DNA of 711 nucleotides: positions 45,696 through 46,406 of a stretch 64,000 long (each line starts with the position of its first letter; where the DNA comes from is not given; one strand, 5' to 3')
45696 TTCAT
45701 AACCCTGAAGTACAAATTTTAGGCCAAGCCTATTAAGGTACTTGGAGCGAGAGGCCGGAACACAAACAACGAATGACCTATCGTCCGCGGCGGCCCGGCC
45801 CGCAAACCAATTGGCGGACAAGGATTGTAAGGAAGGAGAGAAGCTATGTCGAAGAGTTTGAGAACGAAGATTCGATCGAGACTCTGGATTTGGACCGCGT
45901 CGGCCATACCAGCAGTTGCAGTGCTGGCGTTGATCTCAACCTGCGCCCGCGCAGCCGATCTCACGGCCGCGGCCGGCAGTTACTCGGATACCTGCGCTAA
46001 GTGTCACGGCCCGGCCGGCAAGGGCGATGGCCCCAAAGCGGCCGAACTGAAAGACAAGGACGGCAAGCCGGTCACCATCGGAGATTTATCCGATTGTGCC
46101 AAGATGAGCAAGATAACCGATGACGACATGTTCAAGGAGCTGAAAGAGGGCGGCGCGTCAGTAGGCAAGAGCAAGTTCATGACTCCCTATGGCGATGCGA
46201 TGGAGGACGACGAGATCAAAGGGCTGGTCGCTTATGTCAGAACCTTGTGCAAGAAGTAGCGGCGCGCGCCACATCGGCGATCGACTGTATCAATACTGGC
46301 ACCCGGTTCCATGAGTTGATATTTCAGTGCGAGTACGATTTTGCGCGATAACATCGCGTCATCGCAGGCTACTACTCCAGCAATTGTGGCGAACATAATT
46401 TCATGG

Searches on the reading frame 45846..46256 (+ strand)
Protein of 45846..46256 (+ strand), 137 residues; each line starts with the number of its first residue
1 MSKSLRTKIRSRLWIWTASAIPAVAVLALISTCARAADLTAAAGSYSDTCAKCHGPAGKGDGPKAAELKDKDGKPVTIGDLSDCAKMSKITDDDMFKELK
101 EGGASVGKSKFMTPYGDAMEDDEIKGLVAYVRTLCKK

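Call 6: search_protein_families(library=pfam, proteins=[window:45846-46256:+], max_evalue=0.01)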
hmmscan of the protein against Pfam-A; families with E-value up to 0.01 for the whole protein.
window:45846-46256:+ (137 aa): 2 families
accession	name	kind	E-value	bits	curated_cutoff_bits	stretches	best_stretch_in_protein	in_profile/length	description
PF00034.26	Cytochrom_C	-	5.5e-09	37.7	21.3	1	45-134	7-89/90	Cytochrome c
PF13442.11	Cytochrome_CBB3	-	1e-07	32.6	27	1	38-131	2-68/68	Cytochrome C oxidase, cbb3-type, subunit III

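Call 7: search_protein_families(library=ncbifam, proteins=[window:45846-46256:+], max_evalue=0.001)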
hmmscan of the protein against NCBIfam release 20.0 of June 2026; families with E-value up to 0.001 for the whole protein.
window:45846-46256:+ (137 aa): 2 families
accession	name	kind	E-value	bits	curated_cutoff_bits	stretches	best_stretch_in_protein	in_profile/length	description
NF011054.0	PRK14486.1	equivalog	1.8e-06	27.7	447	1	42-133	218-289/294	putative bifunctional cbb3-type cytochrome c oxidase subunit II/cytochrome c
NF043008.1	Cyt550_Brdyrhiz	equivalog_domain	4.7e-05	23.5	240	1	17-134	5-124/131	cytochrome c-550 CycA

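Call 33: search_solved_structures(query=window:45846-46256:+, max_evalue=1, show_alignments=2)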
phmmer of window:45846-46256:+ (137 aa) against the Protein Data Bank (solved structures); distinct sequences matched with E-value up to 1: 19.
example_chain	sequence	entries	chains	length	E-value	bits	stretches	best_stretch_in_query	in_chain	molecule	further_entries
6h5l_B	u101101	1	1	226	3.8e-09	40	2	49-99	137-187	Conserved hypothetical cytochrome protein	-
8yts_A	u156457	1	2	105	1.5e-06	31.6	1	23-63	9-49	Cytochrome C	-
8snh_G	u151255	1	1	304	0.00046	23.5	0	36-62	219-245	Cbb3-type cytochrome c oxidase subunit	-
9vr0_A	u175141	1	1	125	0.0014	21.9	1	40-132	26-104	Cytochrome c552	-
7o9u_A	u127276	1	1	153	0.0025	21.2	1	41-132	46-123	Cytochrome c552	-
3mk7_C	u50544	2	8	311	0.0035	20.7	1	36-63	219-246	Cytochrome c oxidase, cbb3-type, subunit P | Cbb3-type cytochrome c oxidase subunit CcoP1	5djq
2zzs_A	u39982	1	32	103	0.007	19.7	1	21-74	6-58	Cytochrome c554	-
7o38_A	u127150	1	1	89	0.0079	19.5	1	46-137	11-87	Cytochrome c-552 Ks_3357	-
8smr_G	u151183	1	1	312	0.063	16.6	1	36-62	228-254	Cbb3-type cytochrome c oxidase subunit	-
4xxl_A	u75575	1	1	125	0.072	16.4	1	23-71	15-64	Cytochrome c class I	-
9g83_v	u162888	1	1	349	0.1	15.9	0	42-66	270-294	Cbb3-type cytochrome c oxidase subunit CcoP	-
5yq7_C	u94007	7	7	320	0.39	14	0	36-67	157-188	Cytochrome subunit of photosynthetic reaction center | MULTIHEME_CYTC DOMAIN-CONTAINING PROTEIN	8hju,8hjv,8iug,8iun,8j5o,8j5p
7w2j_C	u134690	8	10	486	0.39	14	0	39-61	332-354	Fructose dehydrogenase cytochrome subunit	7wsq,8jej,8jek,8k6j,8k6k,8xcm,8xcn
2d0w_A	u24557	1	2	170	0.6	13.4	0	46-132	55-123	cytochrome cL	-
6xkw_p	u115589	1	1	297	0.64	13.4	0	30-61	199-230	Cbb3-type cytochrome c oxidase subunit CcoP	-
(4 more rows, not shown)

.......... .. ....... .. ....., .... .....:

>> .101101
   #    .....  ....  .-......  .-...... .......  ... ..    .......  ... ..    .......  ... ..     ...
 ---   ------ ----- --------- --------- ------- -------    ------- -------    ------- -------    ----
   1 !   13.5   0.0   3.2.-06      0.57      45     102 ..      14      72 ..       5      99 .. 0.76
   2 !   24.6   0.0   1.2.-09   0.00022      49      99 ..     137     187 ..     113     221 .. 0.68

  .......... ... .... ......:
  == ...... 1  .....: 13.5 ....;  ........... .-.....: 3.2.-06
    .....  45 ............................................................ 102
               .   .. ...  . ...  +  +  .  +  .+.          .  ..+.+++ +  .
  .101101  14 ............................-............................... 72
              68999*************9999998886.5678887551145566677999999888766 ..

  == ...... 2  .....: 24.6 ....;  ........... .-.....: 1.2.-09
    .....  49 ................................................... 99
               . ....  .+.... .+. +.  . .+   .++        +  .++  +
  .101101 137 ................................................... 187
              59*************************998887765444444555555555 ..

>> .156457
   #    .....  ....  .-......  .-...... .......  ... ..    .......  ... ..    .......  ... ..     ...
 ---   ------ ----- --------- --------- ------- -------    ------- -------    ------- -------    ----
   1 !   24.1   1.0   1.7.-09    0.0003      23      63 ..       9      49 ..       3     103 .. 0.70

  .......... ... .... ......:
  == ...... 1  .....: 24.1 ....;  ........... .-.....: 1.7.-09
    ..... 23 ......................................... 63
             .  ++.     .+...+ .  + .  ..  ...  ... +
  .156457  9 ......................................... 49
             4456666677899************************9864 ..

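Call 40: find_encoding_contigs(protein=window:45846-46256:+, flank=5000, max_places=5)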
Protein window:45846-46256:+ (137 aa): 5 contigs read that carry it; 5 places shown.
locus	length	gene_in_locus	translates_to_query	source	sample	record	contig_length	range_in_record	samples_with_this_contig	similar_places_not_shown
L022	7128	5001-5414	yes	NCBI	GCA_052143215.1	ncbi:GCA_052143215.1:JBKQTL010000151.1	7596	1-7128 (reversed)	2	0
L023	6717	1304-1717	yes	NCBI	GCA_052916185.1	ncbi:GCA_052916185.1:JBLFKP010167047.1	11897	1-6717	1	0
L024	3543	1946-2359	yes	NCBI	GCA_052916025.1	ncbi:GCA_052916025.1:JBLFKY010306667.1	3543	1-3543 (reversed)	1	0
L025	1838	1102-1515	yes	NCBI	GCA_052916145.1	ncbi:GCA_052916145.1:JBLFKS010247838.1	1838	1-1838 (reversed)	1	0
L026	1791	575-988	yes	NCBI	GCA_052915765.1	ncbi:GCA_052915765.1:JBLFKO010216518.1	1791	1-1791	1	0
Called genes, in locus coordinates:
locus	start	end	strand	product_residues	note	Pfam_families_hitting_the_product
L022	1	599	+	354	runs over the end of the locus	PF00158:Sigma54_activat, PF13191:AAA_16 (faint), PF14532:Sigma54_activ_2, PF07728:AAA_5 (weak), PF25601:AAA_lid_14, PF02954:HTH_8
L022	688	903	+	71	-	PF02416:TatA_B_E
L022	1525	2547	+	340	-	PF14522:Cytochrome_C7 (faint), PF14537:Cytochrom_c3_2 (faint), PF22113:Mtrc-MtrF_II-IV_dom (faint), PF22678:Cytochrom_c_NrfB-like (weak), PF09699:Paired_CXXCH_1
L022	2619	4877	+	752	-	PF11854:MtrB_PioB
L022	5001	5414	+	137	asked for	PF00034:Cytochrom_C, PF13442:Cytochrome_CBB3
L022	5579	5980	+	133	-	PF13442:Cytochrome_CBB3, PF00034:Cytochrom_C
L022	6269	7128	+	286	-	PF03264:Cytochrom_NNT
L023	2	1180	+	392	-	?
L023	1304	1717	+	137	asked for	PF00034:Cytochrom_C, PF13442:Cytochrome_CBB3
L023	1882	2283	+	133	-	PF13442:Cytochrome_CBB3, PF00034:Cytochrom_C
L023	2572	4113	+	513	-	PF03264:Cytochrom_NNT, PF14522:Cytochrome_C7 (faint), PF14537:Cytochrom_c3_2 (faint)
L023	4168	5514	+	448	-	PF02085:Cytochrom_CIII (faint), PF14522:Cytochrome_C7 (faint), PF14537:Cytochrom_c3_2 (faint), PF22113:Mtrc-MtrF_II-IV_dom (faint), PF00684:DnaJ_CXXCXGXG (faint), PF22678:Cytochrom_c_NrfB-like (faint), PF09699:Paired_CXXCH_1 (faint)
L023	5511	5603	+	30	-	PF27537:HoxH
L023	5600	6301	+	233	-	PF01292:Ni_hydr_CYTB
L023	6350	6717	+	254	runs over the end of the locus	PF01145:Band_7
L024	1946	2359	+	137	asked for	PF00034:Cytochrom_C, PF13442:Cytochrome_CBB3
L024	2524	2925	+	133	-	PF13442:Cytochrome_CBB3, PF00034:Cytochrom_C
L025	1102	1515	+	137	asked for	PF00034:Cytochrom_C, PF13442:Cytochrome_CBB3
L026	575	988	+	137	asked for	PF00034:Cytochrom_C, PF13442:Cytochrome_CBB3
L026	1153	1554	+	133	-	PF13442:Cytochrome_CBB3, PF00034:Cytochrom_C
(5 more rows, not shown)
